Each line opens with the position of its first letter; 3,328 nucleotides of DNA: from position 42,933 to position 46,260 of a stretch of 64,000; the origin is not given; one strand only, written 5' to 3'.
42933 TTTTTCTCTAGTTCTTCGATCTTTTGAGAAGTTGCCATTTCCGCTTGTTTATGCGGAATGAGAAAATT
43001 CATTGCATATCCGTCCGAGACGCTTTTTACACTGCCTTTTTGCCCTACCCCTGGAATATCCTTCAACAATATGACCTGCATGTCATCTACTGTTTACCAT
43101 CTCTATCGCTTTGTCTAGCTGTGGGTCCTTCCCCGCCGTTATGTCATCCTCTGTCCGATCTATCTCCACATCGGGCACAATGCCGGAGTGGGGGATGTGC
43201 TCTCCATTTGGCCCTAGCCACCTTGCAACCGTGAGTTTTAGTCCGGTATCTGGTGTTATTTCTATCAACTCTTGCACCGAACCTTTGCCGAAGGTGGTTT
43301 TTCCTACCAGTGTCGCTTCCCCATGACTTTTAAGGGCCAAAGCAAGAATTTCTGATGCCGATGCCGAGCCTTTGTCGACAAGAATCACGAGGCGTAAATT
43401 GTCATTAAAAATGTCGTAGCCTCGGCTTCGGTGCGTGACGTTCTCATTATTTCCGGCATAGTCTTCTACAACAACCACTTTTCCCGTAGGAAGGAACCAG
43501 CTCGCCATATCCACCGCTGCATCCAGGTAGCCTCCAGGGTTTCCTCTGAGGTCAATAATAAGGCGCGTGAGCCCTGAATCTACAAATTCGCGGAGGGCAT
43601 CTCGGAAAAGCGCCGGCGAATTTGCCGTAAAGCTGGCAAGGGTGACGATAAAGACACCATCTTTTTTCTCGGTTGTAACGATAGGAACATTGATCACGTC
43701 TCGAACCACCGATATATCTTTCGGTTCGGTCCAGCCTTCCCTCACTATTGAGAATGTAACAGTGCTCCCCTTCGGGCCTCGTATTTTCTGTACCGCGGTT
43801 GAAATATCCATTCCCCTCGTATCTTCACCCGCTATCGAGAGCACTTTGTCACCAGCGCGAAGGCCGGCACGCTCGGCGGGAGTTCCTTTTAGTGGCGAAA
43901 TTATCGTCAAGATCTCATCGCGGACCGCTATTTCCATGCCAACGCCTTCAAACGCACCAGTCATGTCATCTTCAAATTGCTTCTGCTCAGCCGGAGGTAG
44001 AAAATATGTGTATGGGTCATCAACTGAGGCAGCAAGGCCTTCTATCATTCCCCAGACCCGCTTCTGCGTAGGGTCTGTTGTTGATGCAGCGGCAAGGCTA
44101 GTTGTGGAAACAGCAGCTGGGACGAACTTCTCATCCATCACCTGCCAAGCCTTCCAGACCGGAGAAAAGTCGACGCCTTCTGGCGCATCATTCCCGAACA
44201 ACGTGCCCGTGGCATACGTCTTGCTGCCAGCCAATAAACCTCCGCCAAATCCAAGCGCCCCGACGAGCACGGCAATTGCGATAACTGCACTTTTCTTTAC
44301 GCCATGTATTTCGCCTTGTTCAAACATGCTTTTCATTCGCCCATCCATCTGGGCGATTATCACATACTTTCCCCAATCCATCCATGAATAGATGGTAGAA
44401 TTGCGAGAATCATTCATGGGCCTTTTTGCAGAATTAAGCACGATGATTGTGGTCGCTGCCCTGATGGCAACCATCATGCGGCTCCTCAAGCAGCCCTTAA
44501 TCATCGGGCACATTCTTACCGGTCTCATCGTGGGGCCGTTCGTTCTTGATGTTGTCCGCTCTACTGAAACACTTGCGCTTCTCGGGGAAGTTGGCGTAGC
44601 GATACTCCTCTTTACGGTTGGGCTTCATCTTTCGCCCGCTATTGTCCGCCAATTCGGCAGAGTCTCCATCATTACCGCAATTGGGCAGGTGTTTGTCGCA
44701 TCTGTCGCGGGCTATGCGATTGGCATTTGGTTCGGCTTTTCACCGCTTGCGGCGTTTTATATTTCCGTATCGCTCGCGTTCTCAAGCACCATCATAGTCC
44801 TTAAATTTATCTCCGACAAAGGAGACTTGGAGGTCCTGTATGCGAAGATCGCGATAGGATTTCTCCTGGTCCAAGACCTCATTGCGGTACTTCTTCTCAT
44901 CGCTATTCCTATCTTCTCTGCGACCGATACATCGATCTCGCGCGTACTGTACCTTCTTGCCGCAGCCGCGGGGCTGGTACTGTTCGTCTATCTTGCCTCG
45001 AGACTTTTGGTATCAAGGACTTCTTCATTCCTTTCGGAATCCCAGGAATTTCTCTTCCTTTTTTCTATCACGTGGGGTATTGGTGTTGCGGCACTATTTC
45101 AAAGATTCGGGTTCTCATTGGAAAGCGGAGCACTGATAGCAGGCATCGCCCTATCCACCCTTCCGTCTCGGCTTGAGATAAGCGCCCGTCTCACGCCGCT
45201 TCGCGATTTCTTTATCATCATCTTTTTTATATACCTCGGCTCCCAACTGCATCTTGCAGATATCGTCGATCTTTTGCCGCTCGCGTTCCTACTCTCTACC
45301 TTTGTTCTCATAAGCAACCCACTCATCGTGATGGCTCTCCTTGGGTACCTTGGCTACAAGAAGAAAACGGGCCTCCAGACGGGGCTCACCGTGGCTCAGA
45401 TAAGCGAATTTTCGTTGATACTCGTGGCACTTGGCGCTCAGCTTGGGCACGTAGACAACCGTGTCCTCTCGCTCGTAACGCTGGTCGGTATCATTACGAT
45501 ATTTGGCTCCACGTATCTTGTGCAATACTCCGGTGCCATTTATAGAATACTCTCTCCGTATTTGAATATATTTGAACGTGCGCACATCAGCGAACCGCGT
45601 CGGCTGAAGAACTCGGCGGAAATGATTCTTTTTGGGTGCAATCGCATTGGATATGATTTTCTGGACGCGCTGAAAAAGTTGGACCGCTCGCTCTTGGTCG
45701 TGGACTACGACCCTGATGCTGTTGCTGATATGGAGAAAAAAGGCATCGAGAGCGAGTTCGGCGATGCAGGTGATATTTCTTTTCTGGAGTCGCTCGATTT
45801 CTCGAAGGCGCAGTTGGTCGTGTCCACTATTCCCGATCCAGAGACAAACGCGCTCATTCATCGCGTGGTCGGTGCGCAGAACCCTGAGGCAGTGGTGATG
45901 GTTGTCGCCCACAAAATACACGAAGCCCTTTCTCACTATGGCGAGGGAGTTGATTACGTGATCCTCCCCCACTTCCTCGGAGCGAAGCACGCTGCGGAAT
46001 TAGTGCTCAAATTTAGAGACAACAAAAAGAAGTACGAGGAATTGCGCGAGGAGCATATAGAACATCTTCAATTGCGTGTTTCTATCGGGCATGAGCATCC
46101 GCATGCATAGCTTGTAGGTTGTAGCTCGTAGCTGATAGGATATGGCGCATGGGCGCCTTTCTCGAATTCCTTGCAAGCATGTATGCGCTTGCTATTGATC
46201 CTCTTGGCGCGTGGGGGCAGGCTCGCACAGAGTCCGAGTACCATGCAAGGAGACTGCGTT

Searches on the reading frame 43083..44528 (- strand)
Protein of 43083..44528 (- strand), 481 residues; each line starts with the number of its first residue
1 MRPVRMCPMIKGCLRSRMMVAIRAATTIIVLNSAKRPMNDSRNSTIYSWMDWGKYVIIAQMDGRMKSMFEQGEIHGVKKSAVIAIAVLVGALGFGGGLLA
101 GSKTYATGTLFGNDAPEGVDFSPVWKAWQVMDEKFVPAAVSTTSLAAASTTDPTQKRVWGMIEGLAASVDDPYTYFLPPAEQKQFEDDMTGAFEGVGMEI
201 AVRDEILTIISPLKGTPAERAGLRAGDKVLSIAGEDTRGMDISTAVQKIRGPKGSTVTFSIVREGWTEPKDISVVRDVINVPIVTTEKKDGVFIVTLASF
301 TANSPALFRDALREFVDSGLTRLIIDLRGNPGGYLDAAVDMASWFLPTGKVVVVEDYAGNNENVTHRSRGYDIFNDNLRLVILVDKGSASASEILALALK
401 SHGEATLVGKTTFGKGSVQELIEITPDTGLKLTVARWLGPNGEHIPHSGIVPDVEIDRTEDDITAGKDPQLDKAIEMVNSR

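Call 47: search_protein_families(library=pfam, proteins=[window:43083-44528:-], max_evalue=0.0001)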
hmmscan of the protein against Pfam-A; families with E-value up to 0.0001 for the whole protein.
window:43083-44528:- (481 aa): 4 families
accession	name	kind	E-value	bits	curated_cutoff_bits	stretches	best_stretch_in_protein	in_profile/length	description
PF03572.23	Peptidase_S41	-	3.5e-46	157.2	24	1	294-456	4-165/165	Peptidase family S41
PF17820.7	PDZ_6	-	2.2e-12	47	27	1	211-263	4-54/54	PDZ domain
PF00595.29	PDZ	-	3.8e-10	40.4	23.2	1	194-261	10-80/81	PDZ domain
PF13180.12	PDZ_2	-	3.8e-06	27.5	27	1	197-268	4-74/80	PDZ domain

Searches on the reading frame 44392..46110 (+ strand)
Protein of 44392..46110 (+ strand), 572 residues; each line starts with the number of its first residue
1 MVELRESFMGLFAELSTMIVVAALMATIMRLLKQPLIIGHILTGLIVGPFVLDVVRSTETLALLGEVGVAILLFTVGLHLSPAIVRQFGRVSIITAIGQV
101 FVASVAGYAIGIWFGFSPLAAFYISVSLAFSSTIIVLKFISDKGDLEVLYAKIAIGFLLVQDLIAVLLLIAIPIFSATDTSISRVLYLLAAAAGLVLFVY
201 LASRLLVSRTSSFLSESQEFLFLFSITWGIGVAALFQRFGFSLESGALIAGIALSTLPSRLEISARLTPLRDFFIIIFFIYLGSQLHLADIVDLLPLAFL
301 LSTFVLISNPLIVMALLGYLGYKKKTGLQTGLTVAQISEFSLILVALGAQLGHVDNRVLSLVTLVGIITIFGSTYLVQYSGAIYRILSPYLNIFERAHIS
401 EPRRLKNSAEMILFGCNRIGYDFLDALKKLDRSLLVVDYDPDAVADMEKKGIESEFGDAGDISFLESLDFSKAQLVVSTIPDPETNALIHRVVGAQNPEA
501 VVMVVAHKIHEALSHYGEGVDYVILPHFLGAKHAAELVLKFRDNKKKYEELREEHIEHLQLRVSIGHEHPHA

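Call 80: search_protein_families(library=pfam, proteins=[window:44392-46110:+], max_evalue=0.01)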
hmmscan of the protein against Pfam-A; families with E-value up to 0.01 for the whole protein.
window:44392-46110:+ (572 aa): 2 families
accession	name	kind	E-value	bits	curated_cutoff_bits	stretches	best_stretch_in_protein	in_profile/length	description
PF00999.27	Na_H_Exchanger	-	5e-51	174.2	26.2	1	20-372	2-366/375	Sodium/hydrogen exchanger, transmembrane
PF02254.24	TrkA_N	-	5.4e-17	62.6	23.8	1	412-526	2-116/116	TrkA-N domain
